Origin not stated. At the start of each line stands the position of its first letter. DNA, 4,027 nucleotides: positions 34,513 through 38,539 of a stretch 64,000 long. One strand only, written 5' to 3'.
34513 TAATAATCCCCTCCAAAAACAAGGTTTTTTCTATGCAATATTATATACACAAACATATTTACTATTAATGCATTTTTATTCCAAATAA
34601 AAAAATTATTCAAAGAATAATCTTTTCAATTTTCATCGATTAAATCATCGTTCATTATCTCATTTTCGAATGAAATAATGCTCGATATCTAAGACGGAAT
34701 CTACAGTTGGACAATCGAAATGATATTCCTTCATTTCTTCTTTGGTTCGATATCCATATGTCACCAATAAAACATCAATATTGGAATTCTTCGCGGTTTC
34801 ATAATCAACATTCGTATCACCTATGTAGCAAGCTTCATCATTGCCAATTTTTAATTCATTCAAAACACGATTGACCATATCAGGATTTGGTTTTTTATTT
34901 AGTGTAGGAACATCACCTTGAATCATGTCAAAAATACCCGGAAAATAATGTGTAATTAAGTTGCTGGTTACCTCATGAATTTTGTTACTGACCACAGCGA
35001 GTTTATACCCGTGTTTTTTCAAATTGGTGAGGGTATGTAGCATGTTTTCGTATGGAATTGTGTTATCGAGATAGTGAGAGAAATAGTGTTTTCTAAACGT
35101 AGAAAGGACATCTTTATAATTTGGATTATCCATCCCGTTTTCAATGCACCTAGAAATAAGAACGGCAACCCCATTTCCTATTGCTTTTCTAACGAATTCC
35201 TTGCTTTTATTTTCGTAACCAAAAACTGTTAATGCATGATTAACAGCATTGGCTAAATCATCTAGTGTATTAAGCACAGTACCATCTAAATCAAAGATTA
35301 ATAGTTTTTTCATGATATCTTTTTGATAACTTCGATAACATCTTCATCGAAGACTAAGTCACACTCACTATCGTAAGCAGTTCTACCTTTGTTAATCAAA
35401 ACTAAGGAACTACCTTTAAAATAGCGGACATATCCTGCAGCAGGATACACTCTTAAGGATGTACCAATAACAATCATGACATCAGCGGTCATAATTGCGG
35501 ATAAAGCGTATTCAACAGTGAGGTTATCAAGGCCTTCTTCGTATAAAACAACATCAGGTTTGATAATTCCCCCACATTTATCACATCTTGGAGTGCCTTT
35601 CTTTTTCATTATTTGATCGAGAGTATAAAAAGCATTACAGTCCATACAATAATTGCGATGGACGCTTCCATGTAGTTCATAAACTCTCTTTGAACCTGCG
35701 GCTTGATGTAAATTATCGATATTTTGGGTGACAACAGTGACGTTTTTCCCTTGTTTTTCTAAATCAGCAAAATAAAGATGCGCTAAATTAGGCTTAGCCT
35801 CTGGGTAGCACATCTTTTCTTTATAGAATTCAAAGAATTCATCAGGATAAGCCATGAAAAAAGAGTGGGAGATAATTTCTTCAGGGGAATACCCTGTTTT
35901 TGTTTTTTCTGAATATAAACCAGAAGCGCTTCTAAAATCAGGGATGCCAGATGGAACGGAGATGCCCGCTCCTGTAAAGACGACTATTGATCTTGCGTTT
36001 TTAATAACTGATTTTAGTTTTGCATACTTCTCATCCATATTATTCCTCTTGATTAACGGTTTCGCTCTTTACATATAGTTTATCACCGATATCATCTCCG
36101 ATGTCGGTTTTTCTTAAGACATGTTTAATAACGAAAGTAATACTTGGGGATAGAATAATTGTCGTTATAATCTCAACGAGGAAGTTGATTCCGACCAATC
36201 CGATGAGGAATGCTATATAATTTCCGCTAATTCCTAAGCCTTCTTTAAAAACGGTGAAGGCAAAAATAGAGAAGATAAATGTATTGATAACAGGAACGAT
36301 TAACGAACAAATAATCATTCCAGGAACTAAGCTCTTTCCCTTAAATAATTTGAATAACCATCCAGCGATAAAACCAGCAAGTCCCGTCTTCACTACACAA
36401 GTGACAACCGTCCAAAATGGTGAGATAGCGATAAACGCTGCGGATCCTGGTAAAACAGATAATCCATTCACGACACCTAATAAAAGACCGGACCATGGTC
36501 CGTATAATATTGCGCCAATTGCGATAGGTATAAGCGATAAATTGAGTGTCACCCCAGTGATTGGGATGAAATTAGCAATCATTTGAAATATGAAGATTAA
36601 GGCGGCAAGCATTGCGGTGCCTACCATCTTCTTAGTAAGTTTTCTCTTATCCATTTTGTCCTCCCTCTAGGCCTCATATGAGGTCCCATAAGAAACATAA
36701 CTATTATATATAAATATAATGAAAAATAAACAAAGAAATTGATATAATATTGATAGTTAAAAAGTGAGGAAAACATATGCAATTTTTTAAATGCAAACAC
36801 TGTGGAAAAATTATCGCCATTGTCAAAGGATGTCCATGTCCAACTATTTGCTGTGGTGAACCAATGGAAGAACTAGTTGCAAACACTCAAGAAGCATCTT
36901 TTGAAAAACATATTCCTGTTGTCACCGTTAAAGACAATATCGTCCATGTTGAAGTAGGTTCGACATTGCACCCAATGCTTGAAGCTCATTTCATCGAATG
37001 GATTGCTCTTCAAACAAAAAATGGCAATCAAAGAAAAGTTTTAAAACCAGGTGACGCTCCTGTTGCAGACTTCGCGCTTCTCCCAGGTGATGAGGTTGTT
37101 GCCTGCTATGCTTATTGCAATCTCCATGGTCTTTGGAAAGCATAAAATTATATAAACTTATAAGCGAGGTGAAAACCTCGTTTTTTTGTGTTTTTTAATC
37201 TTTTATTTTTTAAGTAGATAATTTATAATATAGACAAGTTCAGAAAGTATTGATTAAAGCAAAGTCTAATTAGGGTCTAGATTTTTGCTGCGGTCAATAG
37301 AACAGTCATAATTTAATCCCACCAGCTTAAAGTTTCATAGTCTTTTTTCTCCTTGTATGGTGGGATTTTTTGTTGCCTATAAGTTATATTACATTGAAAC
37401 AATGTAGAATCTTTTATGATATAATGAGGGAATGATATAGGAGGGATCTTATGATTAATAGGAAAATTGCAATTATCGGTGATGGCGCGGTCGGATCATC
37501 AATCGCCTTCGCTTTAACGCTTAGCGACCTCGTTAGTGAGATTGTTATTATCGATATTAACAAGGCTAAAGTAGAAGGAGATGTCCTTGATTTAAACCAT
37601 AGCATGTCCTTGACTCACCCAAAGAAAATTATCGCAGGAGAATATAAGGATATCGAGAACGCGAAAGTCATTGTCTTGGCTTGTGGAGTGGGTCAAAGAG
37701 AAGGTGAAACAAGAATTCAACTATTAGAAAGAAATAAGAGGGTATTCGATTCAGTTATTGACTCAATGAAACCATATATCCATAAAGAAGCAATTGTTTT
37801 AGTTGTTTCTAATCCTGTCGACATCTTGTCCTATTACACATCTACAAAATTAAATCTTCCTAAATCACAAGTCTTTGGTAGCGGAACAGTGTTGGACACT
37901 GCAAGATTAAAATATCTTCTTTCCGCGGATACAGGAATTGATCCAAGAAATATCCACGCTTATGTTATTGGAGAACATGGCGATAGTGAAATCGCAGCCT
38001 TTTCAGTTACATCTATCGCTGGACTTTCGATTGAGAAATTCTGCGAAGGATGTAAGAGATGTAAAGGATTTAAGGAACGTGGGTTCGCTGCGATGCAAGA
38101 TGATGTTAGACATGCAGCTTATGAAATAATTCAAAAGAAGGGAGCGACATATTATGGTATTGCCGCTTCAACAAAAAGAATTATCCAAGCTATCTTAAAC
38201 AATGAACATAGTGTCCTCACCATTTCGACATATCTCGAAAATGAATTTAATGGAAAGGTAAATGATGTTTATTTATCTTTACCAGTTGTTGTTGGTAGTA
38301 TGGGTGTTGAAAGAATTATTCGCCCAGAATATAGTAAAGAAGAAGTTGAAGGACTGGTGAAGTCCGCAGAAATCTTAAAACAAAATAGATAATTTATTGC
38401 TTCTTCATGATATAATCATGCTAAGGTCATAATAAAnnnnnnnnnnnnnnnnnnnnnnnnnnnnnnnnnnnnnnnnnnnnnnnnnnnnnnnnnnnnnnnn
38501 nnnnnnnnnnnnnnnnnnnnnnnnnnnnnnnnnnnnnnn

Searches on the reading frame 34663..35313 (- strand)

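Call 33: search_protein_families(library=pfam, proteins=[window:34663-35313:-], max_evalue=0.00001)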
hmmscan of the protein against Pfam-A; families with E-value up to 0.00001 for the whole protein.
window:34663-35313:- (217 aa): 3 families
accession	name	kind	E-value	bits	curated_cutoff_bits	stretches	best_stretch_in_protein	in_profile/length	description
PF13419.12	HAD_2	-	2.3e-40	139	23.8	1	5-184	1-178/178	Haloacid dehalogenase-like hydrolase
PF00702.32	Hydrolase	-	2.5e-18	67.6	26.4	1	3-177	2-190/191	haloacid dehalogenase-like hydrolase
PF13242.12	Hydrolase_like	-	1.6e-09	37.9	22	1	140-199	3-63/75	HAD-hyrolase-like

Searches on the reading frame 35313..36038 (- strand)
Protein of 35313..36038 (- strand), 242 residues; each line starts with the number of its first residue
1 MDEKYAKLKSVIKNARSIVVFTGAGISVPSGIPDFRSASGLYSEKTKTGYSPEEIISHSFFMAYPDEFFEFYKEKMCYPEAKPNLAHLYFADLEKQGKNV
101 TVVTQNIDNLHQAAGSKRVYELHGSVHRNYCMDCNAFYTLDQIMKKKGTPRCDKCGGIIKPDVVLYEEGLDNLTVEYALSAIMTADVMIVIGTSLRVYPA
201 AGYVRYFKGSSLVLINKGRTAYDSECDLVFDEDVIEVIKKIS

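Call 33: search_protein_families(library=pfam, proteins=[window:35313-36038:-], max_evalue=0.00001)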
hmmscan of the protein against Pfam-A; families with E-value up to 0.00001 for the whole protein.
window:35313-36038:- (242 aa): 1 family
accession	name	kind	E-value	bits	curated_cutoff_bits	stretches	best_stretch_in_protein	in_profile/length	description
PF02146.23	SIR2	-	3.3e-54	184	24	1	23-199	1-180/180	Sir2 family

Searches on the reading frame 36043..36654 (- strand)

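Call 33: search_protein_families(library=pfam, proteins=[window:36043-36654:-], max_evalue=0.00001)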
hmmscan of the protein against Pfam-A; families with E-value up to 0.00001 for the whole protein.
window:36043-36654:- (204 aa): 2 families
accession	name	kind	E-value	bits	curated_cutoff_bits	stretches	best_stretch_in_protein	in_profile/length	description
PF12822.12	ECF_trnsprt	-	1.7e-13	51.3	30.7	1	8-171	1-167/169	ECF transporter, substrate-specific component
PF07155.17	ECF-ribofla_trS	-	1.7e-06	28.6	26.7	1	7-168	4-166/172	ECF-type riboflavin transporter, S component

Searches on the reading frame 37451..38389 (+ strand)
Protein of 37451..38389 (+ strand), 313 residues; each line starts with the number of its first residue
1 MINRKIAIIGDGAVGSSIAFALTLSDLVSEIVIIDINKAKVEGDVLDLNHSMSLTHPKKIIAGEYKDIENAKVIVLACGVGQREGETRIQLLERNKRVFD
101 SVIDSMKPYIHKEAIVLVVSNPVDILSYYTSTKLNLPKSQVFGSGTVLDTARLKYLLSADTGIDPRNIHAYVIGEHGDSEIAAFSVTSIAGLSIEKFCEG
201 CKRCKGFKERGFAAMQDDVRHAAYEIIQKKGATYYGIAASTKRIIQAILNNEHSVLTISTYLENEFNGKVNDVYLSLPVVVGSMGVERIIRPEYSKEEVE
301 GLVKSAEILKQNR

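Call 33: search_protein_families(library=pfam, proteins=[window:37451-38389:+], max_evalue=0.00001)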
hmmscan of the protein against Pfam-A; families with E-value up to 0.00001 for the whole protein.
window:37451-38389:+ (313 aa): 2 families
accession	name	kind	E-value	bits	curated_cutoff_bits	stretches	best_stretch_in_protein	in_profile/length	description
PF02866.23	Ldh_1_C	-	4.9e-37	128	22.6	1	146-312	1-166/174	lactate/malate dehydrogenase, alpha/beta C-terminal domain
PF00056.29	Ldh_1_N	-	8.9e-37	126.7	27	1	5-143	2-141/141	lactate/malate dehydrogenase, NAD binding domain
